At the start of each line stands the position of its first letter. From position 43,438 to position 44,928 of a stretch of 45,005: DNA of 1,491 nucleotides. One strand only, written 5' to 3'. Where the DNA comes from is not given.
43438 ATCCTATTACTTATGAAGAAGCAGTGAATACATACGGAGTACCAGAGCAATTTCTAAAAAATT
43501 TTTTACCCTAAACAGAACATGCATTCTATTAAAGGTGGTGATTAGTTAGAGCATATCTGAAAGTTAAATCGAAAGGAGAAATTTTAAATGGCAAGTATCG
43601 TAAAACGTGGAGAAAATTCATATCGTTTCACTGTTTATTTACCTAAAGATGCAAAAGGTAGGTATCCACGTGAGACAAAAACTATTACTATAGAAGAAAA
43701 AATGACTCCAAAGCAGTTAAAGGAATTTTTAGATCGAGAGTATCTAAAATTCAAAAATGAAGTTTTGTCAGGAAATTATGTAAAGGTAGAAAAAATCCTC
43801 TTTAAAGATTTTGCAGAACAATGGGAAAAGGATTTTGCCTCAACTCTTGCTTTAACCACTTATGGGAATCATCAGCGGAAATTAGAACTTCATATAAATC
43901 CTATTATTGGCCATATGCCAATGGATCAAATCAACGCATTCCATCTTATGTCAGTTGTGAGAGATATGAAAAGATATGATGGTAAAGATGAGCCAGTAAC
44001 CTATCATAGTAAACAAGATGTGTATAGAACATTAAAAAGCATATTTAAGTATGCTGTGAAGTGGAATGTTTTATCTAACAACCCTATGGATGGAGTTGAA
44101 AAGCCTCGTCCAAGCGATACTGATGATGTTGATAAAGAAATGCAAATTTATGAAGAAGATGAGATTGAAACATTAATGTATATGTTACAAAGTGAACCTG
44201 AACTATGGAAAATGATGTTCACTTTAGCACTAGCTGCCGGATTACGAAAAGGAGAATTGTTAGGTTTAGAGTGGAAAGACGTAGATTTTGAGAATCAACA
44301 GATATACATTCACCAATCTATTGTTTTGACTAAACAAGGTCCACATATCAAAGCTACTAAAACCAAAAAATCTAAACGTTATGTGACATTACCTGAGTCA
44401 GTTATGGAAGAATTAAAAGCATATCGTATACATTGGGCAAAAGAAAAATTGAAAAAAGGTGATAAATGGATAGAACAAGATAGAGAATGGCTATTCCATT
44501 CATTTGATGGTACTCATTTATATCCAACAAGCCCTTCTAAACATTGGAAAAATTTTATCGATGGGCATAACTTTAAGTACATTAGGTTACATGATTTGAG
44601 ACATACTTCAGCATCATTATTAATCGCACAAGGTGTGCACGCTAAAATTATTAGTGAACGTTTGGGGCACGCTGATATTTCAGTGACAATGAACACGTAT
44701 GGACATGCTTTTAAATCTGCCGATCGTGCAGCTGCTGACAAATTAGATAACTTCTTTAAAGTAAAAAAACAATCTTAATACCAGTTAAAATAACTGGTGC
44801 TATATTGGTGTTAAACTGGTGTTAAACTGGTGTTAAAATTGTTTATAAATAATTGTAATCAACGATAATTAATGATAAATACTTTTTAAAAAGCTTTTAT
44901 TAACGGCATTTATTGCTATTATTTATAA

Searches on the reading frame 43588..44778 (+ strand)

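Call 46: search_protein_families(library=pfam, proteins=[window:43588-44778:+], max_evalue=0.00001)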
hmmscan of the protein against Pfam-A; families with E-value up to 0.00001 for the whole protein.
window:43588-44778:+ (396 aa): 3 families
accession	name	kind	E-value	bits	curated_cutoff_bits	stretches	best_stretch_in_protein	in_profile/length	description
PF00589.27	Phage_integrase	-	2e-28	99.7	27.1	1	189-376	4-170/172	Phage integrase family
PF14659.12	Phage_int_SAM_3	-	3.2e-09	37.3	22.6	1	72-124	2-54/58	Phage integrase, N-terminal SAM-like domain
PF22022.2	Phage_int_M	-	3.8e-08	33.9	27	1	72-168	1-91/96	Phage integrase central domain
